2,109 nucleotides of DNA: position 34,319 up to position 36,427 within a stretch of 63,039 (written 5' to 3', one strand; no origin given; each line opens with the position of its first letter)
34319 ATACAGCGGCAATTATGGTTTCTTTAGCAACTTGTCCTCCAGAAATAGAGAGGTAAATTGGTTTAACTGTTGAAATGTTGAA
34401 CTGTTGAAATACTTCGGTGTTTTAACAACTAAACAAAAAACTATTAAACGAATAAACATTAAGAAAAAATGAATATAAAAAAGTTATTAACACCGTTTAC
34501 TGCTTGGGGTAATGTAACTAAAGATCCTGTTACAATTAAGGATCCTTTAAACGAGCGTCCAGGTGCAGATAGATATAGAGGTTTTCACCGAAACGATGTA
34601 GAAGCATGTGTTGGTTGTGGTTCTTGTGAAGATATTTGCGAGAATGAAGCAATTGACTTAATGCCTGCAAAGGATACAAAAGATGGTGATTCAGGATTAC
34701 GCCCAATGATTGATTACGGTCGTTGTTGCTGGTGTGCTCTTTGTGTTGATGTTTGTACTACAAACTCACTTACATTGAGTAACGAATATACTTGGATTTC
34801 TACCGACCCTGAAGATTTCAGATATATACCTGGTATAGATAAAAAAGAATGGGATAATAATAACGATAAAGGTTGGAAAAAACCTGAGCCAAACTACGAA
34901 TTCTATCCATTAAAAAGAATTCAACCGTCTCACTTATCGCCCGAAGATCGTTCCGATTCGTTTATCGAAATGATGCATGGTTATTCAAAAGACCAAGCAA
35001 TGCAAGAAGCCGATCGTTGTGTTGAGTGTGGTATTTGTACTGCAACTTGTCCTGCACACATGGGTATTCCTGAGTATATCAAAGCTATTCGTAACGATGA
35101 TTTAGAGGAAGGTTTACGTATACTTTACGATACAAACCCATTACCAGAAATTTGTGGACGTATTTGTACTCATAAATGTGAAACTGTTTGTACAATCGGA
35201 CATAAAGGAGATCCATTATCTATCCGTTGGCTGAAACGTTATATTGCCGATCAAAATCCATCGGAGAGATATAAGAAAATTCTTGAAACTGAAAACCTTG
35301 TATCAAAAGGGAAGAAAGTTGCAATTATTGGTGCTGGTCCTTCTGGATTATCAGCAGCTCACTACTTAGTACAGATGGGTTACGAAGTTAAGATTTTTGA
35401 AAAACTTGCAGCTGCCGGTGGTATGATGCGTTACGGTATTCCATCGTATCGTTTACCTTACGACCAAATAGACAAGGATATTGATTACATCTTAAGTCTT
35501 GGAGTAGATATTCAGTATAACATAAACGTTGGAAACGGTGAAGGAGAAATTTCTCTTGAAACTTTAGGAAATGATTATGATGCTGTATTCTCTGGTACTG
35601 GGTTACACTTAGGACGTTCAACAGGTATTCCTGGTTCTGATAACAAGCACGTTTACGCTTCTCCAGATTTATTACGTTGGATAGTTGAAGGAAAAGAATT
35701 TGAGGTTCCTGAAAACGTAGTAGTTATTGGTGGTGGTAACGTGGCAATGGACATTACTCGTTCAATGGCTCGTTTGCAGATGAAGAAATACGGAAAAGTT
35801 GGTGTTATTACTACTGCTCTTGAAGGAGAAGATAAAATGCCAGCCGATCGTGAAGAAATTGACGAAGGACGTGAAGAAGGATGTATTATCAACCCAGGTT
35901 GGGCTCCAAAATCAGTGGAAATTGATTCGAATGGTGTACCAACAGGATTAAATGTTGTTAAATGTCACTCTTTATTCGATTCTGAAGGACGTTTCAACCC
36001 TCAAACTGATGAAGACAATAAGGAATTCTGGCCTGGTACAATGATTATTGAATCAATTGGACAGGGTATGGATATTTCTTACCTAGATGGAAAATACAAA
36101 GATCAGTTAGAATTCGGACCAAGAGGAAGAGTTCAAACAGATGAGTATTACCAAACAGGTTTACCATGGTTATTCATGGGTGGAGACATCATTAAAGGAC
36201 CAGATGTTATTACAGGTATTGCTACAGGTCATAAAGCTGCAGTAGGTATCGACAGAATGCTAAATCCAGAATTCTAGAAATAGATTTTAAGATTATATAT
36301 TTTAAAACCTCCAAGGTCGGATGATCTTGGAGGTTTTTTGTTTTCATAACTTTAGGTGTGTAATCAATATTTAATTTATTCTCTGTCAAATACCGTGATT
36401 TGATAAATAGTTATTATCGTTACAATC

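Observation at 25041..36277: Bacterial Mrp-Mbx/Mbs-type respiratory complex locus (12 ORFs, 13 subunit equivalents) in a Bacteroidota-style genome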

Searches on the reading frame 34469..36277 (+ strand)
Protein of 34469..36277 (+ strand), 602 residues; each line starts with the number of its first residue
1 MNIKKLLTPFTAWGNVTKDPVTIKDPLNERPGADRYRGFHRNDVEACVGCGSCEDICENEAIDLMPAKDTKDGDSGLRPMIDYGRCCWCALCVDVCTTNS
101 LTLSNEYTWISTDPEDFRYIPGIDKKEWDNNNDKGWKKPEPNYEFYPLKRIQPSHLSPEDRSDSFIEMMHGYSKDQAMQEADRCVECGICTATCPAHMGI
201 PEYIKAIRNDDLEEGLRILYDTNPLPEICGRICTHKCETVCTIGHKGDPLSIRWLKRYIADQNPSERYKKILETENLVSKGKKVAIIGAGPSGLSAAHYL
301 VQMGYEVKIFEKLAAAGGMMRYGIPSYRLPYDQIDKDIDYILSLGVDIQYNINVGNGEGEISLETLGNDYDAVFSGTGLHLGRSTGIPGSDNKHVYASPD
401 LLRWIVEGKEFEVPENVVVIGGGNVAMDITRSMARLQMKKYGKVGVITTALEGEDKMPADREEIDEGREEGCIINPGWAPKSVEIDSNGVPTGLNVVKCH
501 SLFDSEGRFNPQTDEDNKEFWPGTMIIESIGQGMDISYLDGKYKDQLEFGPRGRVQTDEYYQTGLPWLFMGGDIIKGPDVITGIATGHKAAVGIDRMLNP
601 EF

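Call 5: search_protein_families(library=pfam, proteins=[window:34469-36277:+], max_evalue=0.01)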
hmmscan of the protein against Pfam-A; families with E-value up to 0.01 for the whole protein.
window:34469-36277:+ (602 aa): 25 families
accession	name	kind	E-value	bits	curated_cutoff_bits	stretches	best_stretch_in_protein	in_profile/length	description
PF14691.11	Fer4_20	-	1.2e-30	106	25.8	1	163-264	3-109/113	Dihydroprymidine dehydrogenase domain II, 4Fe-4S cluster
PF07992.20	Pyr_redox_2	-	5e-22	79.1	26.1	1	282-580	1-283/291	Pyridine nucleotide-disulphide oxidoreductase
PF13450.12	NAD_binding_8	-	1.8e-08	35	21.9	1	286-321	1-36/68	NAD(P)-binding Rossmann-like domain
PF13534.11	Fer4_17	-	9.8e-08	32.9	22.2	1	172-198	34-60/61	4Fe-4S dicluster domain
PF12838.12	Fer4_7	-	2.7e-07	31.4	27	1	47-99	2-51/52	4Fe-4S dicluster domain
PF13187.11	Fer4_9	-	8.6e-07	29.3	27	1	46-99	1-50/52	4Fe-4S dicluster domain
PF13484.11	Fer4_16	-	1.4e-06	29.4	30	0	172-196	40-65/66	4Fe-4S double cluster binding domain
PF00070.33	Pyr_redox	-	2e-06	28.6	22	1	283-313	1-31/82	Pyridine nucleotide-disulphide oxidoreductase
PF00037.32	Fer4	-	2.1e-06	27.7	21.1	1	43-62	4-23/24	4Fe-4S binding domain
PF01946.23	Thi4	-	3.6e-06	26.8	26.2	1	283-322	19-59/235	Thi4 family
PF13738.12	Pyr_redox_3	-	1.6e-05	24.7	30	0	286-316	2-33/305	Pyridine nucleotide-disulphide oxidoreductase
PF14697.11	Fer4_21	-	8.4e-05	23.1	35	1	44-100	5-56/59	4Fe-4S dicluster domain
PF01494.25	FAD_binding_3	-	9e-05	22.3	22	1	283-315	3-35/349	FAD binding domain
PF01266.30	DAO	-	0.00014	22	27.9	1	283-316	1-35/353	FAD dependent oxidoreductase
PF12797.12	Fer4_2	-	0.00023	21.4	24.5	1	180-196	6-22/22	4Fe-4S binding domain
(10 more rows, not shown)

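Call 9: search_solved_structures(query=window:34469-36277:+, max_evalue=0.001, show_alignments=2)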
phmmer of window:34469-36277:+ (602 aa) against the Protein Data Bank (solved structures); distinct sequences matched with E-value up to 0.001: 90 (the best 60 are shown).
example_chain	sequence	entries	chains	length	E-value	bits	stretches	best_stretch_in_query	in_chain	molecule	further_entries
4ylf_B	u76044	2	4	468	1.5e-69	238.2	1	155-599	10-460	Dihydropyrimidine dehydrogenase subunit A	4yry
9n5u_A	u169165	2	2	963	2.5e-68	234.2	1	156-598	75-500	NfnA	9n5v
5jca_L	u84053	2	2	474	2.3e-66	227.7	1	156-601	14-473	NADH-dependent Ferredoxin:NADP Oxidoreductase (NfnI) subunit alpha | NADH-dependent Ferredoxin:NADP Oxidoreductase subunit alpha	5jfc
5vj7_A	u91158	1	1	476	1.3e-63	218.6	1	154-599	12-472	Oxidoreductase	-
9bov_A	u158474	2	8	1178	6.1e-61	209.8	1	189-598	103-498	Molybdopterin oxidoreductase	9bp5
8oh5_C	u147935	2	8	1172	1.3e-58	202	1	186-599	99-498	Formate dehydrogenase-O, major subunit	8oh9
6s6s_G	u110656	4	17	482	1.2e-45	159.3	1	154-595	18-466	Glutamate synthase [NADPH] small chain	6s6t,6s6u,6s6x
2vdc_G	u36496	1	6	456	2.2e-44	155.1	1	165-595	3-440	GLUTAMATE SYNTHASE [NADPH] SMALL CHAIN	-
7mfm_I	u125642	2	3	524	8.8e-37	130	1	145-598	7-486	Glutamate synthase (NADPH) small chain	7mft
1gt8_A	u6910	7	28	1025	1.4e-33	119.4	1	163-591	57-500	DIHYDROPYRIMIDINE DEHYDROGENASE | Dihydropyrimidine dehydrogenase [NADP(+)]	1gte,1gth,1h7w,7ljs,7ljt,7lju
1h7x_A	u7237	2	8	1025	1.4e-33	119.4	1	163-591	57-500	DIHYDROPYRIMIDINE DEHYDROGENASE | Dihydropyrimidine dehydrogenase [NADP(+)]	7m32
7m31_A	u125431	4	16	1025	1.4e-33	119.4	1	163-591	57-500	Dihydropyrimidine dehydrogenase [NADP(+)]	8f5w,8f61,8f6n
6u8y_N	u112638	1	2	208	3.8e-19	71.7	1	7-116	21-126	NADH dehydrogenase subunit I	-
8e9g_I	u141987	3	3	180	6.9e-11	44.4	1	12-115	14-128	NADH-quinone oxidoreductase subunit I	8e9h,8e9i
6hum_I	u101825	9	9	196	2.1e-10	42.8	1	14-119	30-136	NAD(P)H-quinone oxidoreductase subunit I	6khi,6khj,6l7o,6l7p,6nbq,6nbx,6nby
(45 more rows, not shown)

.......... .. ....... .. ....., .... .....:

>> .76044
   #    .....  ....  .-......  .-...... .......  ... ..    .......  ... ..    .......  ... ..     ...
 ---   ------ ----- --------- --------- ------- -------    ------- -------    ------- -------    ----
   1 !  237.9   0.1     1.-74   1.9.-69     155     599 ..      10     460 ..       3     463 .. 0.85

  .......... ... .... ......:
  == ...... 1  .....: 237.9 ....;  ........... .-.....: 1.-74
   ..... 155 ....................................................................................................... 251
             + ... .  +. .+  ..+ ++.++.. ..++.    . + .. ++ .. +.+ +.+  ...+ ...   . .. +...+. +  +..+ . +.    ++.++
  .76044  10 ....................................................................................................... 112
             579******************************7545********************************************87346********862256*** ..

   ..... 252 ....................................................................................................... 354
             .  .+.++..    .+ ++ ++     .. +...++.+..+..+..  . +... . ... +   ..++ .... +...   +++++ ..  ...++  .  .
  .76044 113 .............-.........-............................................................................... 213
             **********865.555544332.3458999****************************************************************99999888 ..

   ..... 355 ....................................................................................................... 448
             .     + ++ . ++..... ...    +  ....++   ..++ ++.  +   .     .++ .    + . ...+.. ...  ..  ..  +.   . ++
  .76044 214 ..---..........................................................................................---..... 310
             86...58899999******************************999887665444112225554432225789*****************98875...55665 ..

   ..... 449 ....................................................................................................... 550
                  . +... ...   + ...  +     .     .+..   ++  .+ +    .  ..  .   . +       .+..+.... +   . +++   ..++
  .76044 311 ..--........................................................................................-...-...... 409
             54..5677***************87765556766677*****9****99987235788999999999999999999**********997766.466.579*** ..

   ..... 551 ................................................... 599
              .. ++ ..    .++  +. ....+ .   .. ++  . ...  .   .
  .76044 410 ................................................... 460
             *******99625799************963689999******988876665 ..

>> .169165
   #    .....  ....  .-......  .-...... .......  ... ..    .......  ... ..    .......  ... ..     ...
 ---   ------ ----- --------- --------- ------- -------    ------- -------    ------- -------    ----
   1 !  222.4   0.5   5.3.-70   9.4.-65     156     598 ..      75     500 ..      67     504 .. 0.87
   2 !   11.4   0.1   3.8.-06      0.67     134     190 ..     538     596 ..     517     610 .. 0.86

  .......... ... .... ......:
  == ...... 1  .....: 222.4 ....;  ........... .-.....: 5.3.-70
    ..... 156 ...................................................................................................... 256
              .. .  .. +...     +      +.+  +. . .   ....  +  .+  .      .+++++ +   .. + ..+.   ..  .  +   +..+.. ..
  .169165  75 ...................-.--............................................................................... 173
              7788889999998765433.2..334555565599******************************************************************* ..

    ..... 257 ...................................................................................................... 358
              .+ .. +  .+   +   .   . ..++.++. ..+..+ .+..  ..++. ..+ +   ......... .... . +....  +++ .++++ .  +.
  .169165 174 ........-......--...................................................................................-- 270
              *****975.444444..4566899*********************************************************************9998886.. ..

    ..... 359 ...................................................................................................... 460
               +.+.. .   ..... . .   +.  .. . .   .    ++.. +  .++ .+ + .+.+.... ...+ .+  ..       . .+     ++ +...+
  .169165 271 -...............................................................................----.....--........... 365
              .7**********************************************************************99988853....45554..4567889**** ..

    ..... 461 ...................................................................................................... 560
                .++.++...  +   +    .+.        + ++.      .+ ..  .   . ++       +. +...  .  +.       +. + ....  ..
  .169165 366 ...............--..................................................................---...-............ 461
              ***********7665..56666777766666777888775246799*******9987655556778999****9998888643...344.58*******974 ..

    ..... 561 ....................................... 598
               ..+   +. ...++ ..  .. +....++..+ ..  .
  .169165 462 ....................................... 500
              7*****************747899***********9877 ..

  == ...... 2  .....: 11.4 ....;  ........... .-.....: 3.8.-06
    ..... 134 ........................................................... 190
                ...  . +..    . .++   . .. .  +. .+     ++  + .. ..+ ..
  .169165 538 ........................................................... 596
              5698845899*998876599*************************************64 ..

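Call 10: find_related_loci(query=window:34469-36277:+, collection=genome_contigs, flank=10000)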
Query window:34469-36277:+ (602 aa) in genome_contigs; peptide patterns used: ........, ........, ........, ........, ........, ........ (x = any residue, [..] = any of these).
313 stretches matched a pattern; 277 encode a relative of the query (tblastn E <= 1e-3); the best 80 are kept; 80 distinct loci.
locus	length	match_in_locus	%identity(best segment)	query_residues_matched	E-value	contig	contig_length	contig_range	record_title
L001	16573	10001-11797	86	1-602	0e+0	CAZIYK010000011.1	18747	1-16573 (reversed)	MAG TPA_asm: uncultured Flavobacteriales bacterium isolate SRP144503_co3_289 genome assembly, contig: NODE_542_length_18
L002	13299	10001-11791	84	1-601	0e+0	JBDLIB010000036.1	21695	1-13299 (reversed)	MAG: Bacteroidota bacterium isolate MAG010 MAG010_36, whole genome shotgun sequence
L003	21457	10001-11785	83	1-601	0e+0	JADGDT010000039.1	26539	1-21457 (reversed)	MAG: Ichthyobacteriaceae bacterium isolate BB17 NODE_1730_length_26539_cov_27.310666, whole genome shotgun sequence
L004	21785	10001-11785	79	1-601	0e+0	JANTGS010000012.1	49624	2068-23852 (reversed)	MAG: Flavobacteriaceae bacterium isolate bin10082 c_000000000301, whole genome shotgun sequence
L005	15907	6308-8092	83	1-601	0e+0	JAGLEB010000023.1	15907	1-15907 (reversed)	MAG: Flavobacteriales bacterium isolate SW_4_50 ROV167.bin.50.fa_23, whole genome shotgun sequence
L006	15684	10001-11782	75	1-599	0e+0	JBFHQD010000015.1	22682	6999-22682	MAG: Bacteroidales bacterium isolate Mix_sand08.2021.06.G.64 k141_1143072_length_22682_cov_10.9226, whole genome shotgun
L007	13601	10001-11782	74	1-599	0e+0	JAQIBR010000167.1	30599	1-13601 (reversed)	MAG: Bacteroidales bacterium isolate GH48 k119_507710, whole genome shotgun sequence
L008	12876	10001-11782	72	1-599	0e+0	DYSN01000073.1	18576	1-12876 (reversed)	MAG TPA_asm: Draconibacterium orientale isolate SulCav_PC08_3_9_41_16 SulCav_PC08-3_2143_length_18576_cov_11.390584, who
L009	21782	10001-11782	72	1-599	0e+0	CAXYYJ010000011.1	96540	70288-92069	MAG: uncultured Draconibacterium sp. isolate ERR13599002_concoct_74 genome assembly, contig: ERZ24875815.22, whole genom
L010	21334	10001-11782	73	1-599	0e+0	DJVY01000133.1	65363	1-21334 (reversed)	MAG TPA_asm: Bacteroidales bacterium UBA6244 UBA6244_contig_53347, whole genome shotgun sequence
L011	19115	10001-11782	72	1-599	0e+0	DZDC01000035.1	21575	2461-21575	MAG TPA_asm: Draconibacterium orientale isolate SulCav_PC08_64_39_31 SulCav_PC08-64_1549_length_21575_cov_20.648188, who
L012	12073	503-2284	73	1-599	0e+0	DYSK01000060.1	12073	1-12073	MAG TPA_asm: Draconibacterium orientale isolate SulCav_PC08_3_6_38_10 SulCav_PC08-3_4461_length_12073_cov_6.185389, whol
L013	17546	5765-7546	71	1-599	0e+0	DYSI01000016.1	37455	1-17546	MAG TPA_asm: Draconibacterium orientale isolate SulCav_PC08_3_4_37_42 SulCav_PC08-3_464_length_37455_cov_25.604144, whol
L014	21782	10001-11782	73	1-599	0e+0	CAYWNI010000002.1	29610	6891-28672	MAG TPA_asm: uncultured Lentimicrobiaceae bacterium isolate binchicken_co47_196 genome assembly, contig: NODE_990_length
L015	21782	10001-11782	73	1-599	0e+0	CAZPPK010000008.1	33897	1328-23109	MAG TPA_asm: uncultured Lentimicrobiaceae bacterium isolate SRP128015_co1_274 genome assembly, contig: NODE_1331_length_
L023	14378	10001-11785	70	1-598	0e+0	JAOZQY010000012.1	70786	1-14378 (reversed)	MAG: Bacteroidales bacterium isolate GMC6.concoct.134_sub GMC6_98_length_70786_cov_11.066703, whole genome shotgun seque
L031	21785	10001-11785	70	1-598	0e+0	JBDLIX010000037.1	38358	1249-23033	MAG: Bacteroidota bacterium isolate MAG062 MAG062_37, whole genome shotgun sequence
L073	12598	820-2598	65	3-599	0e+0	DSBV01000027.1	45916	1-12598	MAG TPA_asm: Bacteroidales bacterium isolate SpSt-1180 Ga0129302_1000187, whole genome shotgun sequence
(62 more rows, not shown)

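Call 19: search_protein_families(library=ncbifam, proteins=[window:34469-36277:+], max_evalue=0.00001)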
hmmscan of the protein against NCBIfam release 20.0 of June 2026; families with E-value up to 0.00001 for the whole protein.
window:34469-36277:+ (602 aa): 51 families (the best 25 are shown)
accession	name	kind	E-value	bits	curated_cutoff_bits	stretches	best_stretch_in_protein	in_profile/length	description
NF010590.0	PRK13984.1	equivalog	1.7e-251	835.7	946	1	2-599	7-607/611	putative oxidoreductase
NF009410.0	PRK12771.1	subfamily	8e-115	384.5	516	2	190-599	50-446/566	NAD(P)-binding protein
NF009454.0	PRK12814.1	equivalog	2.3e-89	300.5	916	1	188-599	102-501/657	putative NADPH-dependent glutamate synthase small subunit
NF009414.0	PRK12778.1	equivalog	1.8e-84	284.4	1103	1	125-599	275-750/752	bifunctional dihydroorotate dehydrogenase B NAD binding subunit/NADPH-dependent glutamate synthase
TIGR01316.1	gltA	equivalog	3e-81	273.5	471.75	1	158-596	2-447/449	NADPH-dependent glutamate synthase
TIGR01318.1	gltD_gamma_fam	subfamily_domain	5.8e-76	255.9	482.95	1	145-598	3-465/467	glutamate synthase, small subunit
NF009408.0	PRK12769.1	equivalog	1.3e-75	254.9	1003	1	45-599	85-652/659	formate-dependent uric acid utilization protein AegA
NF009413.0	PRK12775.1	equivalog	1e-63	215.6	1895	1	157-598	306-754/1006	putative trifunctional 2-polyprenylphenol hydroxylase/glutamate synthase subunit beta/ferritin domain-containing protein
TIGR03315.1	Se_ygfK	equivalog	6.3e-63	212.6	835.3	1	189-594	446-835/1012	putative selenate reductase subunit YgfK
TIGR01317.1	GOGAT_sm_gam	subfamily_domain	3.5e-58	197.6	447.7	1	146-598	6-478/485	glutamate synthase small subunit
NF009451.0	PRK12809.1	equivalog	2.5e-57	194.6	1154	1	44-593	84-629/639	formate-dependent uric acid utilization protein YgfT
NF009415.0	PRK12779.1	equivalog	5.4e-43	147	1519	1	191-588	211-616/944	putative bifunctional glutamate synthase subunit beta/2-polyprenylphenol hydroxylase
NF009409.0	PRK12770.1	subfamily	1.9e-42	145.6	343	1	275-599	12-351/360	putative glutamate synthase subunit beta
NF045663.1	diclust_near_Sec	equivalog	4.1e-40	137.6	530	1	190-381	20-201/759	pyridine nucleotide-disulfide oxidoreductase/dicluster-binding protein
NF004543.0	PRK05888.2-5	equivalog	3.4e-23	82.3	243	1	6-115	20-129/217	NADH-quinone oxidoreductase subunit NuoI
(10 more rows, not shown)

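Call 23: find_encoding_contigs(protein=window:34469-36277:+, flank=3000, max_places=4)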
Protein window:34469-36277:+ (602 aa): 2 contigs read that carry it; 1 place shown.
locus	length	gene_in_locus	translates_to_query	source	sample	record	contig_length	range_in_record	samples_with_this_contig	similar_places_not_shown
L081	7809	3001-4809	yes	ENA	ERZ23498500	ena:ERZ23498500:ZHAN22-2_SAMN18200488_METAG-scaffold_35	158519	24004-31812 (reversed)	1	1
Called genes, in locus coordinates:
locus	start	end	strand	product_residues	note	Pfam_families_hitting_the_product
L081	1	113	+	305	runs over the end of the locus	PF00146:NADHdh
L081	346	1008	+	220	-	PF01058:Oxidored_q6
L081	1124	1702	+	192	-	PF00329:Complex1_30kDa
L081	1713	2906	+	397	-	PF00346:Complex1_49kDa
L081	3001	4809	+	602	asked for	PF13187:Fer4_9 (faint), PF13534:Fer4_17 (faint), PF00037:Fer4 (faint), PF12838:Fer4_7 (weak), PF14691:Fer4_20, PF01946:Thi4 (weak), PF07992:Pyr_redox_2, PF13450:NAD_binding_8, +3 more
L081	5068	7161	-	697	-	PF17804:TSP_NTD, PF00595:PDZ, PF17820:PDZ_6 (weak), PF03572:Peptidase_S41, PF11818:DUF3340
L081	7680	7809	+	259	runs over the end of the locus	PF01975:SurE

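Call 37: search_protein_families(library=pfam, proteins=[L073:2646-3629:+, L002:11970-12440:+, L023:369-1106:+, L031:12906-13616:+], max_evalue=0.001)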
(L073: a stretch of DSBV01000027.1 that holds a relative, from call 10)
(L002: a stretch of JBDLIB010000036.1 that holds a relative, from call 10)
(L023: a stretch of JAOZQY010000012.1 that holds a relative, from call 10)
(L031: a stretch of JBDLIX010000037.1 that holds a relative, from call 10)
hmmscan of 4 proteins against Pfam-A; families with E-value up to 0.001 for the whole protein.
L073:2646-3629:+ (327 aa): 1 family
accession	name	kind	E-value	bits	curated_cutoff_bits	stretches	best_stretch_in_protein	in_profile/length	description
PF01180.27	DHO_dh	-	1.4e-07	31.4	27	1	4-284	2-287/291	Dihydroorotate dehydrogenase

L002:11970-12440:+ (156 aa): 1 family
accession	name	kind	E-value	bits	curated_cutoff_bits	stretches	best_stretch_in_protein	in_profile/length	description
PF00571.33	CBS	-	5.5e-21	75.1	24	2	16-60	9-53/57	CBS domain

L023:369-1106:+ (245 aa): 0 families

L031:12906-13616:+ (236 aa): 0 families
